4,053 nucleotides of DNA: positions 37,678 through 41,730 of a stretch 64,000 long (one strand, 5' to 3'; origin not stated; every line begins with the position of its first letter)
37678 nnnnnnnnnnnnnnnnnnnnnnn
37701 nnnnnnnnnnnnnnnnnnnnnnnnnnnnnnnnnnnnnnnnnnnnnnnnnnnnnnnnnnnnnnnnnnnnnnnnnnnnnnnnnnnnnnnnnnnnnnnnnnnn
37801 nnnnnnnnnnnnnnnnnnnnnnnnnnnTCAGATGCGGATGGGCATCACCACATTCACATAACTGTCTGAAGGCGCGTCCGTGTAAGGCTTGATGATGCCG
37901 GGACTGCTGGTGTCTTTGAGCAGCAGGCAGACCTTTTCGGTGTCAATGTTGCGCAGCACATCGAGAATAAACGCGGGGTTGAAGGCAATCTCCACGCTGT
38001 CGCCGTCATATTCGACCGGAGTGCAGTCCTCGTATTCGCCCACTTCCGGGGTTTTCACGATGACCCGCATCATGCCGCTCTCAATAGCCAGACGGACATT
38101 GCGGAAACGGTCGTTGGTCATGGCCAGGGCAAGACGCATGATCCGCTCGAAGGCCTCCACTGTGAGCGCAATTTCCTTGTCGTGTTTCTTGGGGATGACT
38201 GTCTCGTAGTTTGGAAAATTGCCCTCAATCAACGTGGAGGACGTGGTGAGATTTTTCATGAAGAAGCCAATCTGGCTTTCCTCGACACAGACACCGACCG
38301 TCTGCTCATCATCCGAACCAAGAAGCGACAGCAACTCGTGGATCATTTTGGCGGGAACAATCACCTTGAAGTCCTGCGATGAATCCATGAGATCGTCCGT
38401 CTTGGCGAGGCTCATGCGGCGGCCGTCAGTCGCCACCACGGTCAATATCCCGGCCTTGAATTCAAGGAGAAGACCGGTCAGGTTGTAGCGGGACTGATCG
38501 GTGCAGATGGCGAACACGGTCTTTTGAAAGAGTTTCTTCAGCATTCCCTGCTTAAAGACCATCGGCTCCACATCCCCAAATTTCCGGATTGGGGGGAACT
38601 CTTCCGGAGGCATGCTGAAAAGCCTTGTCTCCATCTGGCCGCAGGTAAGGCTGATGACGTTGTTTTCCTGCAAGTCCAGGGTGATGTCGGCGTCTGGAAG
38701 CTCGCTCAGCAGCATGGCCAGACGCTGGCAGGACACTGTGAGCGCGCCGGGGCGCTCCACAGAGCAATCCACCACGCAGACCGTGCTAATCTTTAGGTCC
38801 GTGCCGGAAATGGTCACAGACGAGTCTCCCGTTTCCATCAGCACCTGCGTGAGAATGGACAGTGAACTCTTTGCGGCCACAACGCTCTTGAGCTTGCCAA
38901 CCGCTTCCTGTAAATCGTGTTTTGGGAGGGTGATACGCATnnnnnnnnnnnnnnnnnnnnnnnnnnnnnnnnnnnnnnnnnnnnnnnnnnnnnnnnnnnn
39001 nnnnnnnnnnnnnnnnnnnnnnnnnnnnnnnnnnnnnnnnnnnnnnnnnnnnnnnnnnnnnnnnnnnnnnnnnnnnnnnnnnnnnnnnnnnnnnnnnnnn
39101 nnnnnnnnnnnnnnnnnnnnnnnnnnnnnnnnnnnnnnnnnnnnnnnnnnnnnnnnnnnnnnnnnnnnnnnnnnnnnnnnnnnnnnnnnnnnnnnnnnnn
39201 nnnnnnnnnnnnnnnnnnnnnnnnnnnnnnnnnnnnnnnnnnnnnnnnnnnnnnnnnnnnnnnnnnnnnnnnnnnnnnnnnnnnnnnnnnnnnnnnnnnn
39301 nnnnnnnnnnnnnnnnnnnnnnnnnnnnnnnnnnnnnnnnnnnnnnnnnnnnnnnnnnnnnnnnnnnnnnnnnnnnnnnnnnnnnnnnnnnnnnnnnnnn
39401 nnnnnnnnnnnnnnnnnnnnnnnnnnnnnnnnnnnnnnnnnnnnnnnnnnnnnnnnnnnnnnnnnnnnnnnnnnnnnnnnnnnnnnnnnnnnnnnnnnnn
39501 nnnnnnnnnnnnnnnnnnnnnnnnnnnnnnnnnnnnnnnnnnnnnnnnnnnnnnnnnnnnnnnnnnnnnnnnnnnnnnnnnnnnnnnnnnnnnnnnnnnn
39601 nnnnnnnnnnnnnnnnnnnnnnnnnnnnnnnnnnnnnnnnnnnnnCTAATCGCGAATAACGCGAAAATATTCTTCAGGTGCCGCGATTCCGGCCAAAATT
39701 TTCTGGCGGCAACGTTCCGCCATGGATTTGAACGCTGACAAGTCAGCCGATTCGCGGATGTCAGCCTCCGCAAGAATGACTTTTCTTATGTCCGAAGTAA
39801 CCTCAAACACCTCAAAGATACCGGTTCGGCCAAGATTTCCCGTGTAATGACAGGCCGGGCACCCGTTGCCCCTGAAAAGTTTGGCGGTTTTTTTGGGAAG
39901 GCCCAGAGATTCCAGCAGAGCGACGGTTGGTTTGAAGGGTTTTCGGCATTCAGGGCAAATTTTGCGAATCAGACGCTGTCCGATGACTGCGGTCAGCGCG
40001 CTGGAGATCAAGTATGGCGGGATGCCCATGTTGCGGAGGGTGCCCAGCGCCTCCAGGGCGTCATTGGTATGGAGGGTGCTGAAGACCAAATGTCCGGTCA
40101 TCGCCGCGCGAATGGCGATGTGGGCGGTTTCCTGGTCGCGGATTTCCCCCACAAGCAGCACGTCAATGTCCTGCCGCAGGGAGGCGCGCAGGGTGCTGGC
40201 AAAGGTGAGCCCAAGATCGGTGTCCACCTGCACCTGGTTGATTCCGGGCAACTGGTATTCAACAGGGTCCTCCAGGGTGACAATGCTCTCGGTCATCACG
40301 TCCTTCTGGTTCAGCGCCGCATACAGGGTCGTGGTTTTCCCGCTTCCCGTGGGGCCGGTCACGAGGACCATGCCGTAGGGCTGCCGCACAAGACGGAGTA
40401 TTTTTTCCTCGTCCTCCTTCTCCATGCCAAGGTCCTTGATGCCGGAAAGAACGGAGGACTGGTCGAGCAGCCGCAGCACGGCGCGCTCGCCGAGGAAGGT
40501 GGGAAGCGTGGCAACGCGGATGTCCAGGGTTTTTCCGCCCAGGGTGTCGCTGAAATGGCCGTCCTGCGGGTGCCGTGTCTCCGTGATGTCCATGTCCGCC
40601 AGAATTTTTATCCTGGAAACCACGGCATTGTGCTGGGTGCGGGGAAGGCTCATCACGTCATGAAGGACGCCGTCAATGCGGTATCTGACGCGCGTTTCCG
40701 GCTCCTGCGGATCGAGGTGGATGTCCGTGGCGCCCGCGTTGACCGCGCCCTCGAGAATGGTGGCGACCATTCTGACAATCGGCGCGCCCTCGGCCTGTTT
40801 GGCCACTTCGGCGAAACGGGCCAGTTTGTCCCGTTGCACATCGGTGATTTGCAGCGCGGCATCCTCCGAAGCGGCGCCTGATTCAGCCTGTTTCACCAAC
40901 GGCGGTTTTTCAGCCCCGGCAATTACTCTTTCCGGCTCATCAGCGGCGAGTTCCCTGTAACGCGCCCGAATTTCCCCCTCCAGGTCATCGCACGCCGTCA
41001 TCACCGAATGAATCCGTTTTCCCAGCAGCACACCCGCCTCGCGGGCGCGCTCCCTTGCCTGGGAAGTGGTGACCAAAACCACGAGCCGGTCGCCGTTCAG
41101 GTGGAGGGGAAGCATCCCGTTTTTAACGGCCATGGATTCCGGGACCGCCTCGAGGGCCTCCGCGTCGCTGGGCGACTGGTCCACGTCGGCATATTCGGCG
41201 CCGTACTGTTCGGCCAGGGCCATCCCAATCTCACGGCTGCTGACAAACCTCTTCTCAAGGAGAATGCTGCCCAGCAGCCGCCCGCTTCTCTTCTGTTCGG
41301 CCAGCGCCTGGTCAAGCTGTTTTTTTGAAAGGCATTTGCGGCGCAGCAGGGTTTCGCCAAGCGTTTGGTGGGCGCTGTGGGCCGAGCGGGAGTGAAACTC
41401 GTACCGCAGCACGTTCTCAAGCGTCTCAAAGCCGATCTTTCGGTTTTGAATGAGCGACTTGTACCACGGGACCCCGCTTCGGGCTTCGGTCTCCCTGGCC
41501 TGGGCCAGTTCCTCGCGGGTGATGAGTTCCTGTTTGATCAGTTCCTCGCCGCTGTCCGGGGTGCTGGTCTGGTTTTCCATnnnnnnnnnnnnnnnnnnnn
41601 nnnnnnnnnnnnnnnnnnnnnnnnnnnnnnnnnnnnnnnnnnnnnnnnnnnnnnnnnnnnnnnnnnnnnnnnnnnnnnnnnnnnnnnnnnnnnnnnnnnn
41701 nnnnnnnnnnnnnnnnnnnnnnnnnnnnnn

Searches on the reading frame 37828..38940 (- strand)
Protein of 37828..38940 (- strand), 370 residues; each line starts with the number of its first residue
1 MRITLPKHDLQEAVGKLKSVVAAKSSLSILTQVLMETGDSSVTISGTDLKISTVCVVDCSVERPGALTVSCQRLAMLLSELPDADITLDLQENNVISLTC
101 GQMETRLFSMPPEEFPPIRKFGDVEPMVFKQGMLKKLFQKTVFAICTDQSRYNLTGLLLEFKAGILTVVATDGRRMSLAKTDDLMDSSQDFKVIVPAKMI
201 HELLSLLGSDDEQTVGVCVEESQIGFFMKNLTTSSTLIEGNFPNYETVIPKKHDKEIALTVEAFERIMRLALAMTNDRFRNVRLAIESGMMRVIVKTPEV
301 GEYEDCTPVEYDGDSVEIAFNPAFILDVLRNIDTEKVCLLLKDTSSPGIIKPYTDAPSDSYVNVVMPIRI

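Call 9: search_protein_families(library=pfam, proteins=[window:37828-38940:-])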
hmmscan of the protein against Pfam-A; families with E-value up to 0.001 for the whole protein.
window:37828-38940:- (370 aa): 3 families
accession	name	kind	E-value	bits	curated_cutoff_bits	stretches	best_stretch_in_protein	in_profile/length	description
PF02767.21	DNA_pol3_beta_2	-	5.3e-26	91.6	27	1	130-244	3-116/116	DNA polymerase III beta subunit, central domain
PF00712.24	DNA_pol3_beta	-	1.2e-23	84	24.4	2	1-117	1-118/120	DNA polymerase III beta subunit, N-terminal domain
PF02768.20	DNA_pol3_beta_3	-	9.2e-23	80.8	27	1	247-369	2-121/121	DNA polymerase III beta subunit, C-terminal domain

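Call 10: find_related_loci(query=window:37828-38940:-, collection=genome_contigs, flank=10000)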
Query window:37828-38940:- (370 aa) in genome_contigs; peptide patterns used: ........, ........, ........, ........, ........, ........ (x = any residue, [..] = any of these).
88 stretches matched a pattern; 34 encode a relative of the query (tblastn E <= 1e-3); 34 distinct loci.
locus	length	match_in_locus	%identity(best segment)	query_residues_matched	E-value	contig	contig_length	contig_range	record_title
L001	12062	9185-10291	59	1-369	4e-152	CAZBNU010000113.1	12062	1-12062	MAG TPA_asm: uncultured Nitrospirales bacterium isolate binchicken_co42_482 genome assembly, contig: NODE_8291_length_12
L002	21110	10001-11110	61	1-370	1e-151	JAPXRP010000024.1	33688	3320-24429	MAG: Candidatus Hydrogenedentota bacterium isolate binned_ad_9.133 NODE_1411_length_33688_cov_2.738595, whole genome sho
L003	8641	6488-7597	60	1-370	1e-151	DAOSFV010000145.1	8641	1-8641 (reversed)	MAG TPA_asm: Candidatus Hydrogenedentota bacterium isolate AMR_MDS_1770 NODE_6952_length_8641_cov_5.880620, whole genome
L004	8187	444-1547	60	1-370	2e-150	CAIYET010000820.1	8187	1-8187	MAG: Candidatus Hydrogenedentes bacterium isolate MJ-time_bin-1056 genome assembly, contig: bin-1056:0820/1133, whole ge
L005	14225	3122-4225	58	1-370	6e-145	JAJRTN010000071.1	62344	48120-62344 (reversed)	MAG: Candidatus Hydrogenedentota bacterium isolate Dive96_bin1.67 k141_1694800, whole genome shotgun sequence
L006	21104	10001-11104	58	1-370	5e-144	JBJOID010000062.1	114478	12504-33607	MAG: Candidatus Hydrogenedentota bacterium isolate sharkriverslough_2019_sw_WHONDRS-S19S_0042_B_bin.90 scaffold_890953,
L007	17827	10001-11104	61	1-370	3e-142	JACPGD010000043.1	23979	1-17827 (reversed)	MAG: Candidatus Hydrogenedentota bacterium isolate NC_groundwater_378_Ag_B-0.1um_61_12 GD18-4_B1_scaffold_64890, whole g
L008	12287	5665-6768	58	1-370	2e-142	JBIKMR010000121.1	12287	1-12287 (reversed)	MAG: Candidatus Hydrogenedentales bacterium isolate ME2014-09-11_3300037507_group5_bin133 Rohwer_bin1463_scaffold_4889_c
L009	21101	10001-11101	57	1-370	1e-140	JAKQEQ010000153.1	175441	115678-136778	MAG: Candidatus Hydrogenedentota bacterium isolate USDE_maxbin.110 k141_967529, whole genome shotgun sequence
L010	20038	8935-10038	56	1-370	2e-139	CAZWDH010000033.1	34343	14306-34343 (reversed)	MAG TPA_asm: uncultured Nitrospiraceae bacterium isolate SRP323723_co1_44 genome assembly, contig: NODE_1014_length_3434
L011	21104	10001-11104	55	1-370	2e-139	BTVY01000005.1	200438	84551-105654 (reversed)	MAG: Candidatus Hydrogenedentota bacterium AMX-MBFR-82 DNA, sequence005, whole genome shotgun sequence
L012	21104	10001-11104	56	1-370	2e-137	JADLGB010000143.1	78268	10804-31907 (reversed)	MAG: Candidatus Hydrogenedentota bacterium isolate SJ408 c_000000716724, whole genome shotgun sequence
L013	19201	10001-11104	55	1-370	2e-136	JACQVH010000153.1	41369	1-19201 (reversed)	MAG: Candidatus Hydrogenedentota bacterium isolate NC_groundwater_1458_Ag_S-0.65um_59_18 S_p65_S5_coassembly_k141_279165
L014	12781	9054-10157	56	1-370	2e-135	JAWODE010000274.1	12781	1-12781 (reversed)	MAG: Candidatus Hydrogenedentota bacterium isolate BLK5-2.bin.115 k191_1031356, whole genome shotgun sequence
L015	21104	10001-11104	56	1-370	3e-139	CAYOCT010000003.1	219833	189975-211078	MAG TPA_asm: uncultured Nitrospiraceae bacterium isolate binchicken_co16_39 genome assembly, contig: NODE_62_length_2198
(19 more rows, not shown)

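Call 33: find_encoding_contigs(protein=window:37828-38940:-, flank=10000, max_places=6)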
Protein window:37828-38940:- (370 aa): 1 contig read that carries it; 1 place shown.
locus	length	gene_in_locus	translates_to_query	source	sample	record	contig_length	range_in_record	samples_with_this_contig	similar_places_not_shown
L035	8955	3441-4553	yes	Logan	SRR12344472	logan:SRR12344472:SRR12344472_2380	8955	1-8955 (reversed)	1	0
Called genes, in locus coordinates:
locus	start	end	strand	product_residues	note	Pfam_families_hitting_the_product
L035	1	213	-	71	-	?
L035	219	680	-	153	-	PF01668:SmpB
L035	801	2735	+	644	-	PF05157:MshEN, PF00437:T2SSE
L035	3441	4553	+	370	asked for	PF00712:DNA_pol3_beta, PF02767:DNA_pol3_beta_2, PF02768:DNA_pol3_beta_3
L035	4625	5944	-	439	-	PF00245:Alk_phosphatase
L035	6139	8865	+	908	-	PF02629:CoA_binding (weak), PF13380:CoA_binding_2, PF13607:Succ_CoA_lig, PF19045:Ligase_CoA_2, PF13549:ATP-grasp_5, PF13302:Acetyltransf_3, PF00583:Acetyltransf_1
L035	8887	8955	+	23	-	?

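Call 47: search_protein_families(library=ncbifam, proteins=[window:37828-38940:-], max_evalue=0.001)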
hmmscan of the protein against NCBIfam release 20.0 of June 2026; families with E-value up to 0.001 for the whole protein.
window:37828-38940:- (370 aa): 3 families
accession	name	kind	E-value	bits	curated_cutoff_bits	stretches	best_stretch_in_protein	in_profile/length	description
TIGR00663.1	dnan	equivalog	2.4e-79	267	137.65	1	1-369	1-366/367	DNA polymerase III subunit beta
NF004184.0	PRK05643.3-2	equivalog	1.6e-41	142.5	443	1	1-368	1-373/375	DNA polymerase III subunit beta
NF011508.0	PRK14946.1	equivalog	1.4e-12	47.5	513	1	1-332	1-332/366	DNA polymerase III subunit beta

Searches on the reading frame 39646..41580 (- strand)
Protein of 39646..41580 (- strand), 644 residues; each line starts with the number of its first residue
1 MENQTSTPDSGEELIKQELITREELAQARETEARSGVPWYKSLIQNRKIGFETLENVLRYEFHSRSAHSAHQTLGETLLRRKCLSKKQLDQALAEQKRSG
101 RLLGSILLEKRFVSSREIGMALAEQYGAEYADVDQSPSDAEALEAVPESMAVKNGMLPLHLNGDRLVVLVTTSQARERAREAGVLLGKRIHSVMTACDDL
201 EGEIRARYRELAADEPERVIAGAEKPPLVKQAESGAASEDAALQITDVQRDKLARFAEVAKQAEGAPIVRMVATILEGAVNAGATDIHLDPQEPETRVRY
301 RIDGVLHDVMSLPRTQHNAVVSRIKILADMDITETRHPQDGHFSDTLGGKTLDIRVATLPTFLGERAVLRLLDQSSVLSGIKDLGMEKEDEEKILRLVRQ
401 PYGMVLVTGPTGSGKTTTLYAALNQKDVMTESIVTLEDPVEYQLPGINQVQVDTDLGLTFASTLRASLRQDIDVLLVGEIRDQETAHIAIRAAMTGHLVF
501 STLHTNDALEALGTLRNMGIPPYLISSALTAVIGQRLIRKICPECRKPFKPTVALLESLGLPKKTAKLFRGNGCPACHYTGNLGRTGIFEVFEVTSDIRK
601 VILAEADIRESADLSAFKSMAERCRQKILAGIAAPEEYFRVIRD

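Call 9: search_protein_families(library=pfam, proteins=[window:39646-41580:-])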
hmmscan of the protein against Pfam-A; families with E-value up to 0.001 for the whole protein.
window:39646-41580:- (644 aa): 4 families
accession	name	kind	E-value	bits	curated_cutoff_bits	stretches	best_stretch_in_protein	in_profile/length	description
PF00437.27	T2SSE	-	2.3e-124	415.3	24.9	1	262-640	2-370/370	Type II/IV secretion system protein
PF05157.20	MshEN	-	1.1e-08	35.4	23.1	1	126-210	1-86/90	MshEN domain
PF13191.12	AAA_16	-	0.00029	21.8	32.6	0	399-492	20-106/167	AAA ATPase domain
PF13401.12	AAA_22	-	0.00099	19.9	27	0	402-435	5-38/130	AAA domain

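Call 47: search_protein_families(library=ncbifam, proteins=[window:39646-41580:-], max_evalue=0.001)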
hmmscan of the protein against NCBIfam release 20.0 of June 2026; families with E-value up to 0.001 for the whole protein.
window:39646-41580:- (644 aa): 20 families
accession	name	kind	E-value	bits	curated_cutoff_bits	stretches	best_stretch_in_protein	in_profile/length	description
TIGR02538.1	type_IV_pilB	equivalog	1.5e-158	528.9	675.65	1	74-642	2-562/564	type IV-A pilus assembly ATPase PilB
TIGR02533.1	type_II_gspE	equivalog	3.6e-152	507.4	630.25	1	146-641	4-485/486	type II secretion system ATPase GspE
NF007755.0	PRK10436.1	equivalog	2.5e-121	405.6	617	1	251-641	68-458/465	type II secretion system protein GspE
NF053534.1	T4PilAsmATPsTfpB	equivalog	3.2e-119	399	850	1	114-642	64-582/584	type IV pilus assembly ATPase TfpB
NF041000.1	ATPase_ComGA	equivalog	1.9e-74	250.1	300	1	274-539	2-266/267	competence type IV pilus ATPase ComGA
TIGR01420.1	pilT_fam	subfamily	3.4e-48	164.6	319.1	1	273-540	3-270/343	PilT/PilU family type 4a pilus ATPase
TIGR02525.1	plasmid_TraJ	equivalog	3.5e-22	78.9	368.3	1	376-515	127-269/372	plasmid transfer ATPase TraJ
NF053729.1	c-di-GMP_motif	domain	1.1e-17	63.6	38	1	74-125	2-53/53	cyclic di-GMP-binding domain-containing protein, MshE-related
TIGR02782.1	TrbB_P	equivalog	4.6e-16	59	304.55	1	404-516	138-253/303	P-type conjugative transfer ATPase TrbB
TIGR02524.1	dot_icm_DotB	equivalog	7.4e-16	58.3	463.3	1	397-513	129-254/358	Dot/Icm type IV secretion system ATPase DotB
NF008411.1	PRK11234.1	equivalog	8.1e-16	57.5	1170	1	60-215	470-624/723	cyclic di-3',5'-guanylate-activated glycosyltransferase NfrB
NF010469.0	PRK13894.1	subfamily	2.3e-15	56.8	508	1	377-517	129-266/320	conjugal transfer ATPase TrbB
NF058587.1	archaellum_moto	equivalog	4.1e-14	52.2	550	1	405-508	278-386/527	archaellum flagellar ATPase motor FlaI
TIGR02788.1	VirB11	equivalog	6.5e-13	48.4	249.95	1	390-518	132-265/308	P-type DNA transfer ATPase VirB11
NF012033.0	PRK15489.1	equivalog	6.9e-12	44.3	537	1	69-219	488-634/703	glycosyl transferase family protein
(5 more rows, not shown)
